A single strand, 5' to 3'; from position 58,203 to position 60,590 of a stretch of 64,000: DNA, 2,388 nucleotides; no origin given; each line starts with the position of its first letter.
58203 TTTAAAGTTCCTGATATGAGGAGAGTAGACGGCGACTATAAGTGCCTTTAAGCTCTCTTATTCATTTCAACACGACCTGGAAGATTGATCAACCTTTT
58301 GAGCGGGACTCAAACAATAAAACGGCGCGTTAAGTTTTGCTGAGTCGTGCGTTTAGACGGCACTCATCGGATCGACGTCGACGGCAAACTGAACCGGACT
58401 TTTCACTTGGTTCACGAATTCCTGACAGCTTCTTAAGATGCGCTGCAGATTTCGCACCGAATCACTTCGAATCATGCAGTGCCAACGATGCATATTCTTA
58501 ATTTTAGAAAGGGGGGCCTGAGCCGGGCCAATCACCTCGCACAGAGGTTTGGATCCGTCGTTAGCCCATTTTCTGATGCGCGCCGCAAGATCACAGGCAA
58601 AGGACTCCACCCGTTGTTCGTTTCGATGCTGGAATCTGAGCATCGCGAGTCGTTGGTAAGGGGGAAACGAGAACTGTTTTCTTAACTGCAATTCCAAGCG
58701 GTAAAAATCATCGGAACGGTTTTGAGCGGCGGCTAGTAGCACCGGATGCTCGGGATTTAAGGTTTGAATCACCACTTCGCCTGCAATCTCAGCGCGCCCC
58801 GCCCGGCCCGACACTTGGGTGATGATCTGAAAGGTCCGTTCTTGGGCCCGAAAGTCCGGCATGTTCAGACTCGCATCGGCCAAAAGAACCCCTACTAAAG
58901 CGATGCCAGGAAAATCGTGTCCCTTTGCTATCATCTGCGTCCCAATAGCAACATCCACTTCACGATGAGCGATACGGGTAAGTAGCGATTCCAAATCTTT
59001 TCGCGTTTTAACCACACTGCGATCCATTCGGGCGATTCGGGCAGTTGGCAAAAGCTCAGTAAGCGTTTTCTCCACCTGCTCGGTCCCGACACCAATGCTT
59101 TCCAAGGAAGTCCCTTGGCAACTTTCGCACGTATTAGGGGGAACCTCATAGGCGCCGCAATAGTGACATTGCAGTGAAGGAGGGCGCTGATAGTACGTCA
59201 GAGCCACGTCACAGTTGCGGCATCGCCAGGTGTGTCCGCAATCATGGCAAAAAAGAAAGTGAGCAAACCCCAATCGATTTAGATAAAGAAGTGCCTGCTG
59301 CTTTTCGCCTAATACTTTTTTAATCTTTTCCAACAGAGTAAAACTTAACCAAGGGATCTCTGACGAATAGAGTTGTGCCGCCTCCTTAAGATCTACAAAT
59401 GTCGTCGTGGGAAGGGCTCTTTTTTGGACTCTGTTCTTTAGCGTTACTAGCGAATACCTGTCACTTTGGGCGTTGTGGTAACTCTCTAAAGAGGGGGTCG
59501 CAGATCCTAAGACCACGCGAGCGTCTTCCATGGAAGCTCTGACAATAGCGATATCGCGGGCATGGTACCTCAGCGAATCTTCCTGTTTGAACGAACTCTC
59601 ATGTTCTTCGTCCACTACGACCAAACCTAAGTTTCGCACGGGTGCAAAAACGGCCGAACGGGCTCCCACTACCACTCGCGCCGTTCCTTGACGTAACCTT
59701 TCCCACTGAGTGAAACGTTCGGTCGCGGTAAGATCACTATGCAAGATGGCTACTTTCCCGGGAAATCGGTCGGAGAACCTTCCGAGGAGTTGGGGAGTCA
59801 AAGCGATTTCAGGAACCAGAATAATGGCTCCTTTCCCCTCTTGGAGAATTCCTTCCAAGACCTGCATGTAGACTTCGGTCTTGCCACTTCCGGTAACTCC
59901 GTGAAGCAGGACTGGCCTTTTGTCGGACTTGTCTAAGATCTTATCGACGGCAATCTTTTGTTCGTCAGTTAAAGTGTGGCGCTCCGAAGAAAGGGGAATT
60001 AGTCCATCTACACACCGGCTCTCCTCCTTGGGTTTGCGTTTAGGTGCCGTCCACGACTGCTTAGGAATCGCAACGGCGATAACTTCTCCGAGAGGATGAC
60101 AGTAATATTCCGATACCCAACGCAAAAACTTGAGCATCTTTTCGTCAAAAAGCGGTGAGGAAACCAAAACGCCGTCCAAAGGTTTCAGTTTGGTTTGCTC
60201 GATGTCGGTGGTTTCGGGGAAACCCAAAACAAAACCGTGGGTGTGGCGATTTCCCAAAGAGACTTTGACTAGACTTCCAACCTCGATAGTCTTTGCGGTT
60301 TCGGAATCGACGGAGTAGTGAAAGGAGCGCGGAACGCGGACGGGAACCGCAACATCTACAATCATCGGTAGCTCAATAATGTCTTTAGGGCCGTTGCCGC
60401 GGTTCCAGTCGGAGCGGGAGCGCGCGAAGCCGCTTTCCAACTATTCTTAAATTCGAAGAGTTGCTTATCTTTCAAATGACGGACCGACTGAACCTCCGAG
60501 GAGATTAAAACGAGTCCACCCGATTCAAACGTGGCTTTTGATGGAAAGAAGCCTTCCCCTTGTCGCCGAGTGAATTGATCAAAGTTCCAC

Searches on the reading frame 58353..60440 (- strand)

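Call 32: search_protein_families(library=ncbifam, proteins=[window:58353-60440:-], max_evalue=0.001)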
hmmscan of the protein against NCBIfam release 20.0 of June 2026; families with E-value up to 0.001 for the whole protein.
window:58353-60440:- (695 aa): 28 families (the best 25 are shown)
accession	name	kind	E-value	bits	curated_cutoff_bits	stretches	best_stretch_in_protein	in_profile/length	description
NF004066.1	PRK05580.1-3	equivalog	7.2e-222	738.9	813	2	152-693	248-787/788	primosomal protein N'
NF004067.0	PRK05580.1-4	equivalog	9.4e-205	682.2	763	2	148-693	196-735/737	primosomal protein N'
NF004065.0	PRK05580.1-1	equivalog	2e-190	634.6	858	2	150-692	191-729/731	primosomal protein N'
NF004070.0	PRK05580.2-2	equivalog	1.1e-188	628.8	921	2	153-693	193-727/729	primosomal protein N'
TIGR00595.1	priA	equivalog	5.5e-186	619.1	230.35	1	178-692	1-509/509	replication restart helicase PriA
NF004068.0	PRK05580.1-5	equivalog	9.7e-174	579.5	1249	2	152-691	254-791/795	primosomal protein N'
NF004071.0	PRK05580.2-3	equivalog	1.6e-160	535.5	1105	2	154-693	199-733/735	primosomal protein N'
NF004069.0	PRK05580.2-1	equivalog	4.9e-142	474.5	767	1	48-693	20-610/612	primosomal protein N'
NF004072.0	PRK05580.2-4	equivalog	4e-141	471.4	1030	1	41-693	15-646/648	primosomal protein N'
NF011453.0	PRK14873.1-3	equivalog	1.5e-59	201.7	812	1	26-691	14-649/653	primosome assembly protein PriA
NF011452.0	PRK14873.1-2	equivalog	1.4e-50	172.2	980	1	27-692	49-705/708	primosomal protein N'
NF011455.0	PRK14873.1-5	equivalog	6.7e-41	140.3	969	1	36-605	25-588/675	primosomal protein N'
NF011454.0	PRK14873.1-4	equivalog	1e-40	139.7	951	1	35-601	9-562/651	primosomal protein N'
NF011451.0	PRK14873.1-1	equivalog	2e-22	79.3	1147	2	224-464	280-528/764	primosome assembly protein PriA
TIGR00580.2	mfd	equivalog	1.9e-19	69.6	800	1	155-300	432-585/907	transcription-repair coupling factor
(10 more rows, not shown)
